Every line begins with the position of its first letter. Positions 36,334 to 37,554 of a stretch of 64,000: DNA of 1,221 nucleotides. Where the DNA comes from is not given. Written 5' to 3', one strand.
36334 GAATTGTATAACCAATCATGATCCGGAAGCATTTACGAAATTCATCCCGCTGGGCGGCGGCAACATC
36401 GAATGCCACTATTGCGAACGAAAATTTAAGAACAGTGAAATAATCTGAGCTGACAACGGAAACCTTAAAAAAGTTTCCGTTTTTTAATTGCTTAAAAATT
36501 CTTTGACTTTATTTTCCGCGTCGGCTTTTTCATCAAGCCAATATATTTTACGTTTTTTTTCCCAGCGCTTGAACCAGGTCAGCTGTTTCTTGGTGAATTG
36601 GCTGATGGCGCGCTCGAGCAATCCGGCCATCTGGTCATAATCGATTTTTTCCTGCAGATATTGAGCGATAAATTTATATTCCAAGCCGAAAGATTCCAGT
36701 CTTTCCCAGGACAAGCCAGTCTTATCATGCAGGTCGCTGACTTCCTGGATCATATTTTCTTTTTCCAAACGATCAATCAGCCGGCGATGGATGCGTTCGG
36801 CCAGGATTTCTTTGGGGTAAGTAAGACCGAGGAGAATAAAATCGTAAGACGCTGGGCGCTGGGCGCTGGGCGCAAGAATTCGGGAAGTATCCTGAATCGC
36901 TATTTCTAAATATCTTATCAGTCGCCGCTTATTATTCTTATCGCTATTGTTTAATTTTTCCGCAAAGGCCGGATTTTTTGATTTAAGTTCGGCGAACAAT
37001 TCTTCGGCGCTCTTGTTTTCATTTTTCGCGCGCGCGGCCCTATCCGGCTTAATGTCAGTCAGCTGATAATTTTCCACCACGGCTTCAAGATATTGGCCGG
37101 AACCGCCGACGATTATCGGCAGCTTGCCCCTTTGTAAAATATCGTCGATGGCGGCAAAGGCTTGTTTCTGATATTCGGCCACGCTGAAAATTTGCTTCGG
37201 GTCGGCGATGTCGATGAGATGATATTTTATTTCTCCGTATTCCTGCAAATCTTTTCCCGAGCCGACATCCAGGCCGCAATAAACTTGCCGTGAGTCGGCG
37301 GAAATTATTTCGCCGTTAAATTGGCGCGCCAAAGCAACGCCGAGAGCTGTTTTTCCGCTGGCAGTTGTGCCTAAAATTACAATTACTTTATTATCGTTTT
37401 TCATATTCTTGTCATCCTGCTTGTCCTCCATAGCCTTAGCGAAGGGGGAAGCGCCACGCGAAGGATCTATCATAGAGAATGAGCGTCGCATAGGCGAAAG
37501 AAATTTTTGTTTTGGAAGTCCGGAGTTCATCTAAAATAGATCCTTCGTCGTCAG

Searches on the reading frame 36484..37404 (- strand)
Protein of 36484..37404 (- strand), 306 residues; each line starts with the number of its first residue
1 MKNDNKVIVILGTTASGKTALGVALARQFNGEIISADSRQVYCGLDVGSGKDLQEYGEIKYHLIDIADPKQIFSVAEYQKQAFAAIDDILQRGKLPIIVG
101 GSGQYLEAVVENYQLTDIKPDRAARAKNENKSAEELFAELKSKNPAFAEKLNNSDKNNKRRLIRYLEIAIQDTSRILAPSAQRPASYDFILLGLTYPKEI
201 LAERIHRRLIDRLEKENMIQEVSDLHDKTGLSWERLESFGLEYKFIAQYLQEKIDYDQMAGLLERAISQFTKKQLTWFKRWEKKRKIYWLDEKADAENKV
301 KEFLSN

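Call 58: search_protein_families(library=pfam, proteins=[window:36484-37404:-])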
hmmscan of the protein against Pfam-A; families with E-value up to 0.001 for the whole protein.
window:36484-37404:- (306 aa): 4 families
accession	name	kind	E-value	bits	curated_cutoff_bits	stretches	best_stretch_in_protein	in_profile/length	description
PF01715.23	IPPT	-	3.1e-56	191.2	23.6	1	40-280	1-242/243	IPP transferase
PF01745.22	IPT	-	2.2e-08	34.2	20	1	6-110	2-107/233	Isopentenyl transferase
PF20720.3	nSTAND3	-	9e-05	22.7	27.2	1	3-91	15-76/155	Novel STAND NTPase 3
PF13238.12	AAA_18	-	0.00061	20.7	29.4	0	8-42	1-36/128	AAA domain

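Call 60: find_homologous_proteins(query=window:36484-37404:-, max_evalue=1e-60)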
Query window:36484-37404:- (306 aa): 1520 proteins with E <= 1e-60 among 8000 candidates; the best 120 are listed.
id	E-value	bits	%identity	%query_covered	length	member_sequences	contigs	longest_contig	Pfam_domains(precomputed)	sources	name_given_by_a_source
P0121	3.5e-196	668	100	100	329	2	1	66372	PF01745.23,PF01715.24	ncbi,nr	ncbi:MAG: tRNA (adenosine(37)-N6)-dimethylallyltransferase MiaA [Patescibacteria group bacterium]|nr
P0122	8.3e-155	533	79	100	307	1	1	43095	PF01745.23,PF01715.24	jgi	jgi:tRNA dimethylallyltransferase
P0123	2.0e-152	525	78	99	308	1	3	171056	PF01745.23,PF01715.24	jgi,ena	jgi:tRNA dimethylallyltransferase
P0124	2.5e-151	521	79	100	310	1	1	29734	PF01745.23,PF01715.24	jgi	jgi:tRNA dimethylallyltransferase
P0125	5.5e-149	513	75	99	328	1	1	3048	PF01745.23,PF01715.24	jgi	jgi:tRNA dimethylallyltransferase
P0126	2.1e-148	512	79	98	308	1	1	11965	PF01745.23,PF01715.24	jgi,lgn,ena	-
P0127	2.8e-148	511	79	98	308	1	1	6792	PF01745.23,PF01715.24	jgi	-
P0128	2.2e-147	508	76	100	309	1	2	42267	PF01745.23,PF01715.24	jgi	jgi:tRNA dimethylallyltransferase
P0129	1.5e-146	506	76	99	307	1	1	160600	PF01745.23,PF01715.24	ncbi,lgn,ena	-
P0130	2.1e-146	505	72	99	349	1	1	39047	PF01745.23,PF01715.24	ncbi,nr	ncbi:MAG: tRNA (adenosine(37)-N6)-dimethylallyltransferase MiaA [Patescibacteria group bacterium]|nr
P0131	2.8e-145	501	76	100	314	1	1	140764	PF01745.23,PF01715.24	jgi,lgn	jgi:tRNA dimethylallyltransferase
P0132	2.7e-143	495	74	99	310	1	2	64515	PF01715.24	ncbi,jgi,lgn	ncbi:MAG: tRNA (adenosine(37)-N6)-dimethylallyltransferase MiaA [Patescibacteria group bacterium]|jg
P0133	5.5e-142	491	74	98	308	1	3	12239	PF01745.23,PF01715.24,PF13238.13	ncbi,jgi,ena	-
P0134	9.9e-142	490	69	99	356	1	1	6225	PF01745.23,PF01715.24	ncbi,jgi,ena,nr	ncbi:MAG TPA: tRNA (adenosine(37)-N6)-dimethylallyltransferase MiaA [Candidatus Nanoarchaeia archaeo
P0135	1.9e-141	489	73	98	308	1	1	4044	PF01745.23,PF01715.24,PF13238.13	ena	-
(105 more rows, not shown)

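Call 61: find_encoding_contigs(protein=P0122, flank=2000, max_places=1)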
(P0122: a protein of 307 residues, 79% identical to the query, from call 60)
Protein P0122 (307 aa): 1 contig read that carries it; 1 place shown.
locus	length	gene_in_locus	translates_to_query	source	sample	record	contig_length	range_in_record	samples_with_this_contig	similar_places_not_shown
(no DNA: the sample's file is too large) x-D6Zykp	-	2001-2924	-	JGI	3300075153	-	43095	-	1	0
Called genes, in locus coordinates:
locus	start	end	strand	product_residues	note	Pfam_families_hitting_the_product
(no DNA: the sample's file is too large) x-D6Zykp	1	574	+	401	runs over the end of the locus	-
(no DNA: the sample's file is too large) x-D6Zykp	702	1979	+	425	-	PF00919:UPF0004, PF04055:Radical_SAM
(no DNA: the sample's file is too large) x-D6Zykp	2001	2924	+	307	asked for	PF01745:IPT (weak), PF01715:IPPT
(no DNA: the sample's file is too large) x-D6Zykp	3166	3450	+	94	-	-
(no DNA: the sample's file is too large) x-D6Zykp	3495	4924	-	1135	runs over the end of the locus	PF00873:ACR_tran, PF00403:HMA (faint), PF00873:ACR_tran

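Call 62: find_encoding_contigs(protein=P0123, flank=2000, max_places=1)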
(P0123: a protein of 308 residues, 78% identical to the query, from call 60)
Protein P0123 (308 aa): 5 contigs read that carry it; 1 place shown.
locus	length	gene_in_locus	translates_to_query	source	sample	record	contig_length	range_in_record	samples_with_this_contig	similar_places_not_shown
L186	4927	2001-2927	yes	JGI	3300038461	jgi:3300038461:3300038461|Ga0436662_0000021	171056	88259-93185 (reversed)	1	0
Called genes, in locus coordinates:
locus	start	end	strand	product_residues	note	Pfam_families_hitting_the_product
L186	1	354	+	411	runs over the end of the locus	-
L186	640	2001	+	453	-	PF00919:UPF0004, PF04055:Radical_SAM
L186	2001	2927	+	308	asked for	PF01745:IPT, PF01715:IPPT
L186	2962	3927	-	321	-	PF01118:Semialdhyde_dh, PF22698:Semialdhyde_dhC_1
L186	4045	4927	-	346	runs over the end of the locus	-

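Call 63: find_encoding_contigs(protein=P0130, flank=2000, max_places=1)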
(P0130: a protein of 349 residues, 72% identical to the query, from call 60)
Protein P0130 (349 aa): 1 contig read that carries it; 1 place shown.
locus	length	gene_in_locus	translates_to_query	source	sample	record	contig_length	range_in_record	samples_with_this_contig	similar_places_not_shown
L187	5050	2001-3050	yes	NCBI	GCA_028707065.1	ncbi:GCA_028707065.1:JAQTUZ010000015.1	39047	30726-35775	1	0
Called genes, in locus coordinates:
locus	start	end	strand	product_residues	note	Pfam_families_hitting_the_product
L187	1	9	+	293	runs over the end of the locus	PF02195:ParB_N, PF17762:HTH_ParB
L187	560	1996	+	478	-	PF00919:UPF0004, PF04055:Radical_SAM, PF01938:TRAM (weak)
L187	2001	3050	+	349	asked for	PF01745:IPT (weak), PF01715:IPPT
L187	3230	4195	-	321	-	PF01118:Semialdhyde_dh (weak), PF22698:Semialdhyde_dhC_1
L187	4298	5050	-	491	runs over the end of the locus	PF02729:OTCace_N, PF02748:PyrI_C (weak)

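Call 64: find_encoding_contigs(protein=P0129, flank=2000, max_places=1)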
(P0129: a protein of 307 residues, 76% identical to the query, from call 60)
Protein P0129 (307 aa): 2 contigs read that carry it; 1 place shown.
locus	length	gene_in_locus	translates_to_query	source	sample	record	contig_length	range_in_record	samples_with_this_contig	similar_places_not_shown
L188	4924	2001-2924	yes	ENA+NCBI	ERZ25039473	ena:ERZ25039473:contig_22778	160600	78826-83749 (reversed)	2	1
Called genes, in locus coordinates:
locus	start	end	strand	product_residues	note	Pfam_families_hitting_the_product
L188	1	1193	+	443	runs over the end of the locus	PF00919:UPF0004, PF04055:Radical_SAM, PF01938:TRAM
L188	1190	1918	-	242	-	PF02578:Cu-oxidase_4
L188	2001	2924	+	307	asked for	PF01745:IPT (weak), PF01715:IPPT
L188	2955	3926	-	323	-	PF01118:Semialdhyde_dh (weak), PF22698:Semialdhyde_dhC_1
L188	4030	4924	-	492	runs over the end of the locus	PF02729:OTCace_N, PF00185:OTCace (weak), PF01948:PyrI (weak), PF02748:PyrI_C (faint)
